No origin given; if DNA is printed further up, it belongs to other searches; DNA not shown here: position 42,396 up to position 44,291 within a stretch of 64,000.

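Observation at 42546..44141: MvhD fused to an HdrC-HdrB (HdrD-like) module in a single polypeptide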

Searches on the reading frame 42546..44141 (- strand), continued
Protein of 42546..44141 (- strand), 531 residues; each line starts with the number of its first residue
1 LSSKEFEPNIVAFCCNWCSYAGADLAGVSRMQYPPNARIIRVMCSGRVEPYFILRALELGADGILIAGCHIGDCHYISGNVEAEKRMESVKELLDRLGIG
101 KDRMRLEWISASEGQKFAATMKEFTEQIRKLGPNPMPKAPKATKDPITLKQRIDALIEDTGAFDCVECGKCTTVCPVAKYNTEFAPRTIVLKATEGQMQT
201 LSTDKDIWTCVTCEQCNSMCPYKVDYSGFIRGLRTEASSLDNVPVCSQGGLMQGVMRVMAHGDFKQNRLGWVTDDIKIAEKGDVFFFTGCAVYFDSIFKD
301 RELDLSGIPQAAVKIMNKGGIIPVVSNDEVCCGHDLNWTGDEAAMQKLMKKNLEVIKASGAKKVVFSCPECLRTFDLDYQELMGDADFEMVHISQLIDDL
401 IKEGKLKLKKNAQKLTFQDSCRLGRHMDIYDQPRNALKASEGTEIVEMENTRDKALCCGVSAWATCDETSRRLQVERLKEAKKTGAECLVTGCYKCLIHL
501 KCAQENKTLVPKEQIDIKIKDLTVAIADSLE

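Call 54: fold_search(model_id=the predicted structure, library=pdb)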
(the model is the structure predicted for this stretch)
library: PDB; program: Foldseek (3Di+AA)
matches with E <= 10: 525; with E <= 0.001: 18
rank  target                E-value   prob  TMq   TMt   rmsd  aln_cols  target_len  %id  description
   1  9ojn                  1.3e-15  1.00  0.52  0.38   3.6       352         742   25  Structure of Mycobacterium smegmatis EtfD (released 2025-05-21)
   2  5odc_D                3.6e-12  1.00  0.23  0.83   2.7       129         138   62  Heterodisulfide reductase / [NiFe]-hydrogenase complex from Methanothermococcus thermolithotrophicus at 2.3 A resoluti (released 2017-08-30)
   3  5odh_D                6.5e-12  1.00  0.23  0.83   2.7       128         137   62  Heterodisulfide reductase / [NiFe]-hydrogenase complex from Methanothermococcus thermolithotrophicus soaked with heter (released 2017-08-30)
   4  8rvu_F                2.1e-11  1.00  0.23  0.88   2.7       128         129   62  CryoEM structure of the Elp-Hdr complex of Methanothermobacter marburgensis state 2 (composite structure) (released 2025-05-14)
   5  9a6l_A                8.2e-11  1.00  0.36  0.75   4.1       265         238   18  Integrative model of LUTA-LUTB by crosslinking MS and deep learning (released 2024-09-18)
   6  7bkb_F                1.5e-10  1.00  0.23  0.85   2.7       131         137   55  Formate dehydrogenase - heterodisulfide reductase - formylmethanofuran dehydrogenase complex from Methanospirillum hun (released 2021-09-29)
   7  5odc_B                1.5e-07  1.00  0.37  0.65   4.5       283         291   18  Heterodisulfide reductase / [NiFe]-hydrogenase complex from Methanothermococcus thermolithotrophicus at 2.3 A resoluti (released 2017-08-30)
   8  8rwn_B                2.9e-07  1.00  0.39  0.69   4.1       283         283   17  CryoEM structure of the Hdr(ABC)2 subunits of the Elp-Hdr complex of Methanothermobacter marburgensis (released 2025-05-14)
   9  8rvu_B                4.8e-07  1.00  0.38  0.68   4.2       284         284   18  CryoEM structure of the Elp-Hdr complex of Methanothermobacter marburgensis state 2 (composite structure) (released 2025-05-14)
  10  8rvy_B                5.5e-07  1.00  0.38  0.67   4.1       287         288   17  CryoEM structure of the Elp-Hdr complex of Methanothermobacter marburgensis state 1 (composite structure) (released 2025-05-14)
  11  8rvy_b                1.6e-06  1.00  0.37  0.66   4.7       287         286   16  CryoEM structure of the Elp-Hdr complex of Methanothermobacter marburgensis state 1 (composite structure) (released 2025-05-14)
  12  7bkb_B                2.5e-06  1.00  0.36  0.61   4.7       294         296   15  Formate dehydrogenase - heterodisulfide reductase - formylmethanofuran dehydrogenase complex from Methanospirillum hun (released 2021-09-29)
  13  3s81_C                9.3e-06  1.00  0.21  0.40   8.5       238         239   19  Crystal Structure of Putative Aspartate Racemase from Salmonella Typhimurium (released 2011-06-15)
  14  3s7z_A                1.0e-05  1.00  0.22  0.42   8.2       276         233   16  Crystal Structure of Putative Aspartate Racemase from Salmonella Typhimurium Complexed with Succinate (released 2011-10-05)
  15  5evc_A                2.1e-05  1.00  0.21  0.40   8.5       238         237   19  Crystal structure of putative aspartate racemase from Salmonella Typhimurium complexed with sulfate and potassium (released 2015-12-02)
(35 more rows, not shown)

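Call 57: search_protein_families(library=pfam, proteins=[L006:8221-10002:+, L006:6292-7434:-, L006:4659-6308:-, L006:11803-12249:+, L006:12594-13076:-, L006:14034-15089:+, L009:8206-9987:+, L009:7310-7729:+, L009:7726-8172:+, L009:11752-13326:-], max_evalue=0.000001)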
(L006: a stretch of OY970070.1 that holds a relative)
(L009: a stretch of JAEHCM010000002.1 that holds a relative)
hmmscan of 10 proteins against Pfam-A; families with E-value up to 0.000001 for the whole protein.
L006:8221-10002:+ (593 aa): 5 families
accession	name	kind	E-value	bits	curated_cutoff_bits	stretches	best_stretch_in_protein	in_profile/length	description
PF07992.20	Pyr_redox_2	-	4.8e-16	59.5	26.1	1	153-291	2-126/291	Pyridine nucleotide-disulphide oxidoreductase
PF01266.30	DAO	-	5.5e-11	43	27.9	0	154-190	2-39/353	FAD dependent oxidoreductase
PF12831.13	FAD_oxidored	-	2.8e-08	33.9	27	1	154-190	2-38/416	FAD dependent oxidoreductase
PF12838.12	Fer4_7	-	6.6e-07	30.1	27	1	517-565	1-50/52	4Fe-4S dicluster domain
PF00890.30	FAD_binding_2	-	7.6e-07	29.1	20.4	0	154-190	2-38/414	FAD binding domain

L006:6292-7434:- (380 aa): 3 families
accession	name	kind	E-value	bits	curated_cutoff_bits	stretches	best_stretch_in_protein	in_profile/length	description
PF00155.27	Aminotran_1_2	-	9.1e-63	213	19.7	1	31-370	3-358/361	Aminotransferase class I and II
PF01041.23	DegT_DnrJ_EryC1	-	7.3e-08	32.5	19.8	1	88-200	39-145/360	DegT/DnrJ/EryC1/StrS aminotransferase family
PF00266.25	Aminotran_5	-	9e-08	31.9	21.5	1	87-256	60-225/371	Aminotransferase class-V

L006:4659-6308:- (549 aa): 0 families

L006:11803-12249:+ (148 aa): 0 families

L006:12594-13076:- (160 aa): 3 families
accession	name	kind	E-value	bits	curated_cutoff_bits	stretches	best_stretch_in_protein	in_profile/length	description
PF12724.12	Flavodoxin_5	-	2.8e-14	54.1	27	1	4-121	1-116/145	Flavodoxin domain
PF12641.12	Flavodoxin_3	-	1.9e-09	38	27.5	1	5-109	2-97/160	Flavodoxin domain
PF00258.30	Flavodoxin_1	-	5.8e-09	36.7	25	1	5-75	1-75/143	Flavodoxin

L006:14034-15089:+ (351 aa): 1 family
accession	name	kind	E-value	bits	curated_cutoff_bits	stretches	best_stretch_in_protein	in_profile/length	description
PF01384.25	PHO4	-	3.5e-75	253.6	33.7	1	30-341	1-350/350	Phosphate transporter family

L009:8206-9987:+ (593 aa): 8 families
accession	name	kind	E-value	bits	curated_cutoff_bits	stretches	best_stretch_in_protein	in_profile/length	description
PF07992.20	Pyr_redox_2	-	2.2e-17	63.9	26.1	1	154-281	3-119/291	Pyridine nucleotide-disulphide oxidoreductase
PF01266.30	DAO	-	1.6e-11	44.8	27.9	0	155-188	3-36/353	FAD dependent oxidoreductase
PF13450.12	NAD_binding_8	-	4e-08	33.9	21.9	1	156-203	1-48/68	NAD(P)-binding Rossmann-like domain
PF12838.12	Fer4_7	-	5.2e-08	33.7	27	1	517-565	1-50/52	4Fe-4S dicluster domain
PF00037.32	Fer4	-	2.3e-07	30.8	21.1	1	512-534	2-24/24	4Fe-4S binding domain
PF12831.13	FAD_oxidored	-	3.9e-07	30.1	27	0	155-190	3-38/416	FAD dependent oxidoreductase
PF00070.33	Pyr_redox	-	5.2e-07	30.5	22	0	154-189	2-36/82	Pyridine nucleotide-disulphide oxidoreductase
PF12837.12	Fer4_6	-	9.7e-07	28.9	25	1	511-533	2-24/24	4Fe-4S binding domain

L009:7310-7729:+ (139 aa): 1 family
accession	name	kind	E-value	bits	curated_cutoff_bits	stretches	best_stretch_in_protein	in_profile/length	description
PF00571.33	CBS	-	1.3e-13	51.5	24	1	10-56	7-52/57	CBS domain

L009:7726-8172:+ (148 aa): 1 family
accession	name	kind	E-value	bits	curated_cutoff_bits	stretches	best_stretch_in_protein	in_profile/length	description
PF00571.33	CBS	-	9e-10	39.2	24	0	14-63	7-54/57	CBS domain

L009:11752-13326:- (524 aa): 2 families
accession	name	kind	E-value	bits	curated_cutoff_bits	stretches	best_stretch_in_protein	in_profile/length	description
PF07969.17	Amidohydro_3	-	3.8e-96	323.8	29.7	1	58-517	3-472/472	Amidohydrolase family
PF01979.26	Amidohydro_1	-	6.4e-17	62.3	25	1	202-516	32-345/345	Amidohydrolase family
